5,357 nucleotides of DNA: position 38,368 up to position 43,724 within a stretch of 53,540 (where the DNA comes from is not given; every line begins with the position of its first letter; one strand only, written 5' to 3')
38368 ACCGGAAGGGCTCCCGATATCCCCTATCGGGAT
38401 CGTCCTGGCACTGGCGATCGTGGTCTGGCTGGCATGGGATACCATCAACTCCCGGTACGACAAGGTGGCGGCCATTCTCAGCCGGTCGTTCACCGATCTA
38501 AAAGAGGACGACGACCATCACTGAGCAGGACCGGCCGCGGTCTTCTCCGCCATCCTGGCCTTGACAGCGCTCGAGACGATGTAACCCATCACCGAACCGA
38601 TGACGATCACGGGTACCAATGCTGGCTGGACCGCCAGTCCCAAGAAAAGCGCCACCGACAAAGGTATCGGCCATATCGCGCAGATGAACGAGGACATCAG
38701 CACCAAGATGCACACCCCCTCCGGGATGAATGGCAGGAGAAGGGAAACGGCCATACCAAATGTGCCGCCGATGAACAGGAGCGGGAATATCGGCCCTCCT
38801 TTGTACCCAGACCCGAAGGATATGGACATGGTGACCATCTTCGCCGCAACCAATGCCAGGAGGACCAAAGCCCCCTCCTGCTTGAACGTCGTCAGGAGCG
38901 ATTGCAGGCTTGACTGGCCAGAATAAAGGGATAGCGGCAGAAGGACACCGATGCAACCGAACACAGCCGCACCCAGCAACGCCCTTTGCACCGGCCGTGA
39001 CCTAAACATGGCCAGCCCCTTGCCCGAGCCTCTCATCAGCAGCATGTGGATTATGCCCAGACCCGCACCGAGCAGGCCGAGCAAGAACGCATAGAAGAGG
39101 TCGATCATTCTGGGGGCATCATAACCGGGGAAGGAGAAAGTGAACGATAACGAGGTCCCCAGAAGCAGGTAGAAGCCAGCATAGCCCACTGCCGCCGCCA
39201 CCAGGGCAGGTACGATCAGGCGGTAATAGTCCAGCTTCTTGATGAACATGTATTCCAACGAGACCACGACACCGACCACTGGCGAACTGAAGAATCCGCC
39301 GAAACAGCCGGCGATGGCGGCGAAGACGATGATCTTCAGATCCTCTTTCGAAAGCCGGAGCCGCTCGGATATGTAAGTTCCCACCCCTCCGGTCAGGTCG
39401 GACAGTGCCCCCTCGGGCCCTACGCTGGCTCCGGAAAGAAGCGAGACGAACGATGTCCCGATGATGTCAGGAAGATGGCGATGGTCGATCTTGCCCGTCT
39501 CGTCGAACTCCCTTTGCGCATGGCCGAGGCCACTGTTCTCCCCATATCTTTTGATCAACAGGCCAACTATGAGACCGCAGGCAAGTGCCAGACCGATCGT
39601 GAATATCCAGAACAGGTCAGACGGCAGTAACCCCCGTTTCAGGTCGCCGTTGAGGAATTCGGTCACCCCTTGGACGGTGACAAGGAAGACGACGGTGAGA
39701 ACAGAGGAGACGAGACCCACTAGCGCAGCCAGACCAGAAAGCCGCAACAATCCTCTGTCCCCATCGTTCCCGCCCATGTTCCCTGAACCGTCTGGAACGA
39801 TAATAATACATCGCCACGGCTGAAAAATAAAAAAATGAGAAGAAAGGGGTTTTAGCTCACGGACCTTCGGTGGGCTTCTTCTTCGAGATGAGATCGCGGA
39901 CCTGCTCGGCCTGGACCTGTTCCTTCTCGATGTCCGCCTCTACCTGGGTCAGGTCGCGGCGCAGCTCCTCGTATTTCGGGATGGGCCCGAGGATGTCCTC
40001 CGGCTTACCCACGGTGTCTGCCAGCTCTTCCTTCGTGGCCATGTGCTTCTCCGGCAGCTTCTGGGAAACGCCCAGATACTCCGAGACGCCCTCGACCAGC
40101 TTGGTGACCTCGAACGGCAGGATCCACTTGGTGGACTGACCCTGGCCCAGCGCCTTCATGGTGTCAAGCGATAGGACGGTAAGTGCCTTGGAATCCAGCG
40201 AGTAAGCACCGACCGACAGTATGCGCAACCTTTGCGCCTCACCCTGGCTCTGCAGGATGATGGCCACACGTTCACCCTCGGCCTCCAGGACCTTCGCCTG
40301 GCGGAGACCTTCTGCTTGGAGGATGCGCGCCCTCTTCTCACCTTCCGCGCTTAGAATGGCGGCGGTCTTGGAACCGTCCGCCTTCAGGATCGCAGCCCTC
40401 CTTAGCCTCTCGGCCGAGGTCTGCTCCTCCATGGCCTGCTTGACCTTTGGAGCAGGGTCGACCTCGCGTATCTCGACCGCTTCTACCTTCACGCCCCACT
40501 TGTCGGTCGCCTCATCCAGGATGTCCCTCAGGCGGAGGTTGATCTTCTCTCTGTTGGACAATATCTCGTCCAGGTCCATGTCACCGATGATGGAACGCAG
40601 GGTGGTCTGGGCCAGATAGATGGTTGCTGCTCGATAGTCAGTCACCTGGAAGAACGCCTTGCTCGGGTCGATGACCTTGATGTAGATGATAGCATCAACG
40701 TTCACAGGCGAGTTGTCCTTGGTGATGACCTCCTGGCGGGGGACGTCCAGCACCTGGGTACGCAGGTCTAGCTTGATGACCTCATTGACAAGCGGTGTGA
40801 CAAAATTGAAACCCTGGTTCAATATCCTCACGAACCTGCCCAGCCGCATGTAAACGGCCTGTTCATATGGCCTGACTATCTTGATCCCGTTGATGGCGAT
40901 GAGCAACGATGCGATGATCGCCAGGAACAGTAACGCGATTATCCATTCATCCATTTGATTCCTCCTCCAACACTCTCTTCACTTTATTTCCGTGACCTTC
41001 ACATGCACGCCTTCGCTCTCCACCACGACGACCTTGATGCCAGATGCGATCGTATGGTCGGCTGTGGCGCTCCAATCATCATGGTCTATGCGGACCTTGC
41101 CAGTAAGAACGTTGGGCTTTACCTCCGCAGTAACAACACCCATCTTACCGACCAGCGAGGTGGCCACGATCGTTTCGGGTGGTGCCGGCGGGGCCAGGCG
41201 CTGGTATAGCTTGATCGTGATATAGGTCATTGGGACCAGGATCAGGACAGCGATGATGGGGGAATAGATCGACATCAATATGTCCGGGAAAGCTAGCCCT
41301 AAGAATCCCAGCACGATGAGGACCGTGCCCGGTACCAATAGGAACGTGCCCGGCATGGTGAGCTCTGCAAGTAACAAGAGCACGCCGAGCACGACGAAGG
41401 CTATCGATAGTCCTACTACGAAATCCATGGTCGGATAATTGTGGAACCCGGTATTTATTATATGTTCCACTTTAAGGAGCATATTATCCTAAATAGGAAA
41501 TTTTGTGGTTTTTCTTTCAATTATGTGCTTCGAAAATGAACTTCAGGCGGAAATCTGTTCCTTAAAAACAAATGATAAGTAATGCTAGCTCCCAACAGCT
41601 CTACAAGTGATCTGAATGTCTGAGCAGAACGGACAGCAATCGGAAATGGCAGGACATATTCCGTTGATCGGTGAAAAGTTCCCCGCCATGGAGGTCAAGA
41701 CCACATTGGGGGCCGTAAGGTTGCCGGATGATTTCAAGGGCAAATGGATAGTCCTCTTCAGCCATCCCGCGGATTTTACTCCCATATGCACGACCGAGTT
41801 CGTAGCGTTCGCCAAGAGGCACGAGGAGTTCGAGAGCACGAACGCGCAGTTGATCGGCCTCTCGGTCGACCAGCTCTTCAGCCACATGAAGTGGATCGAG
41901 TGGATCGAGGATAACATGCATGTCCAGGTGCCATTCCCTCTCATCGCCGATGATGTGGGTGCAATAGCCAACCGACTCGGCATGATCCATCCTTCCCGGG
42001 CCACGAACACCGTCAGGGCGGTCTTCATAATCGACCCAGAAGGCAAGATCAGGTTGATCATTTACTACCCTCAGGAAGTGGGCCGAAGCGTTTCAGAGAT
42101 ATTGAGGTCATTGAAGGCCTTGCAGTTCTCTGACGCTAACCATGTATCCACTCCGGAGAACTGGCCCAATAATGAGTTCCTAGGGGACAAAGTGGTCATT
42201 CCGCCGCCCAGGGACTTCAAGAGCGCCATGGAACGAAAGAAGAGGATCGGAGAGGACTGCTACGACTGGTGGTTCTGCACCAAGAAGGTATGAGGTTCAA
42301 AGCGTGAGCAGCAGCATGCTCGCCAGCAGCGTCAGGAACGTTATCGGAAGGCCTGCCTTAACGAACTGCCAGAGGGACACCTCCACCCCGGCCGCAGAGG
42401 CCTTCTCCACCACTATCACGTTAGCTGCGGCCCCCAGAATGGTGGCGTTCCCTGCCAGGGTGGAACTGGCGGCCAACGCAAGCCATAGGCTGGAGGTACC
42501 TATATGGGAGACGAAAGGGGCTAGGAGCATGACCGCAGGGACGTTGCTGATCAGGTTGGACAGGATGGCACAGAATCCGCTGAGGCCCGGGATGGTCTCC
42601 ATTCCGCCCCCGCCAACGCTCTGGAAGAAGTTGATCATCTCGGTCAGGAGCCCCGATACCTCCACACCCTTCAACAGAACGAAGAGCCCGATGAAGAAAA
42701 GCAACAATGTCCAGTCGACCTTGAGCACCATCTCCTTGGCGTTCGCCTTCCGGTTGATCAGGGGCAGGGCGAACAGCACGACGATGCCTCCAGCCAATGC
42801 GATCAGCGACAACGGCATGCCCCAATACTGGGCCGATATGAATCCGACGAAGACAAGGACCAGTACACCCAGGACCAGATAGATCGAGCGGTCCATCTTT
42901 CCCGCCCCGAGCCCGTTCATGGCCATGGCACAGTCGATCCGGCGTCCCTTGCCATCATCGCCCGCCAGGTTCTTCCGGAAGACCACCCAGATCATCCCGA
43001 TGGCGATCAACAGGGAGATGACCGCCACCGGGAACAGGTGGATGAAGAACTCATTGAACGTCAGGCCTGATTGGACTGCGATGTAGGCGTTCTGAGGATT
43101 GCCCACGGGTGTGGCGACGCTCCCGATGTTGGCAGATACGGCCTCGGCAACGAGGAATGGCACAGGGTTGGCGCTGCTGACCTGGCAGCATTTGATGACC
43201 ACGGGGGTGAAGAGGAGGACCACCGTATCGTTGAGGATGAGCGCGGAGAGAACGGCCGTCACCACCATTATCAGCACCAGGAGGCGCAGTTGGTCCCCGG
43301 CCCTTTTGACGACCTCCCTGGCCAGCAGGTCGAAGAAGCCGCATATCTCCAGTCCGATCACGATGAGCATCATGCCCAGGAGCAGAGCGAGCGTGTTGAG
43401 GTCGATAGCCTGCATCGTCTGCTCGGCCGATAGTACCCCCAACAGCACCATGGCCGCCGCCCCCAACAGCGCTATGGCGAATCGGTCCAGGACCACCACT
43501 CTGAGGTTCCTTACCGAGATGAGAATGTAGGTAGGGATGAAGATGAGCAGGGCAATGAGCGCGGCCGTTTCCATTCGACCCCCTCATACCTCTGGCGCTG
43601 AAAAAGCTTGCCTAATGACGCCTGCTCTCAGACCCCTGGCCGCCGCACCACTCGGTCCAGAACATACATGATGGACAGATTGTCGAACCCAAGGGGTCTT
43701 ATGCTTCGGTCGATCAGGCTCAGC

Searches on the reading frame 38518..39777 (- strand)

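Call 86: search_protein_families(library=pfam, proteins=[window:38518-39777:-], max_evalue=0.0001)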
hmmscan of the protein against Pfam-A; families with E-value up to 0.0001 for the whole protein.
window:38518-39777:- (419 aa): 1 family
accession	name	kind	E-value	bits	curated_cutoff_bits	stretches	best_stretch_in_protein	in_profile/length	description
PF00654.25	Voltage_CLC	-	1.2e-41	143.5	24.8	1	67-402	1-345/346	Voltage gated chloride channel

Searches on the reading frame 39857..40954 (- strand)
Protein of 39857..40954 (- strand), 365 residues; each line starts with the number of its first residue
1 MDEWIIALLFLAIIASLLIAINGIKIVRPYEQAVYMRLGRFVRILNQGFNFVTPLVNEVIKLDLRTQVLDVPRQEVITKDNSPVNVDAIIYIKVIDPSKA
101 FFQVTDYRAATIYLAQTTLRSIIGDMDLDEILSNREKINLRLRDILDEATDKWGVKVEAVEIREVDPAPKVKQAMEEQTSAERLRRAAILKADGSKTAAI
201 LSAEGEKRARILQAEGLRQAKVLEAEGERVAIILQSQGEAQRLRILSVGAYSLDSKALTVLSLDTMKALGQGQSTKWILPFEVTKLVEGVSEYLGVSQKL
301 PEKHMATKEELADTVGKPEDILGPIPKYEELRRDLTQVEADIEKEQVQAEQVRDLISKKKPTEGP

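Call 86: search_protein_families(library=pfam, proteins=[window:39857-40954:-], max_evalue=0.0001)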
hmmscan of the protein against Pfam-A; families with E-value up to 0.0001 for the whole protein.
window:39857-40954:- (365 aa): 1 family
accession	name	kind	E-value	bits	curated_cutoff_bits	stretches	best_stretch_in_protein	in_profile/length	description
PF01145.31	Band_7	-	7.2e-44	150.4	23.6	1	25-193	1-173/176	SPFH domain / Band 7 family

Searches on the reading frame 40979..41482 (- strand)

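Call 86: search_protein_families(library=pfam, proteins=[window:40979-41482:-], max_evalue=0.0001)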
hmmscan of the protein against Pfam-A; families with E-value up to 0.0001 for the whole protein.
window:40979-41482:- (167 aa): 1 family
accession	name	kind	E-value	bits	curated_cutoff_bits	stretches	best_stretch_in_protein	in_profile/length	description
PF01957.25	NfeD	-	7.3e-10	39.4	29.1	1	108-164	2-56/57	NfeD-like C-terminal, partner-binding domain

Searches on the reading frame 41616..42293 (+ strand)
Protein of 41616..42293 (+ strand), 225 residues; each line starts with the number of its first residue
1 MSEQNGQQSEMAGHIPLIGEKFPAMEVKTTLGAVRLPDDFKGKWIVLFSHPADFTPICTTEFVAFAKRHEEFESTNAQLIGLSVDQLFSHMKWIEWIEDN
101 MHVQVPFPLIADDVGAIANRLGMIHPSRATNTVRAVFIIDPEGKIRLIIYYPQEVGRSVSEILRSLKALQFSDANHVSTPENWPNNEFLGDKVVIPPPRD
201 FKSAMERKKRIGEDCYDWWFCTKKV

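Call 86: search_protein_families(library=pfam, proteins=[window:41616-42293:+], max_evalue=0.0001)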
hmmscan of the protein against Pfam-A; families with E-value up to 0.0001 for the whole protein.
window:41616-42293:+ (225 aa): 3 families
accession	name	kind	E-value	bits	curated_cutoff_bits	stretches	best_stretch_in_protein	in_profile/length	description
PF00578.27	AhpC-TSA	-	1.1e-32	113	26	1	18-147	1-123/124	AhpC/TSA family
PF08534.16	Redoxin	-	1.1e-15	58.2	26.6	1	19-158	3-140/148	Redoxin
PF10417.14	1-cysPrx_C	-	2.8e-07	30.8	21.1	1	168-206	1-36/41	C-terminal domain of 1-Cys peroxiredoxin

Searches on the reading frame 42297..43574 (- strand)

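Call 86: search_protein_families(library=pfam, proteins=[window:42297-43574:-], max_evalue=0.0001)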
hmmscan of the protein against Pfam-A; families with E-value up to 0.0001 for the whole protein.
window:42297-43574:- (425 aa): 3 families
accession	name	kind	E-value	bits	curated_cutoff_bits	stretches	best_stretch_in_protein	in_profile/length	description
PF03600.22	CitMHS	-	2.3e-71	241.1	31.9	1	23-360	8-319/336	Citrate transporter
PF02040.21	ArsB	-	1.4e-22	81.1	22.2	1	8-421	2-417/423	Arsenical pump membrane protein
PF06450.18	NhaB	-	6.3e-06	25.8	27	1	142-198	207-263/515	Bacterial Na+/H+ antiporter B (NhaB)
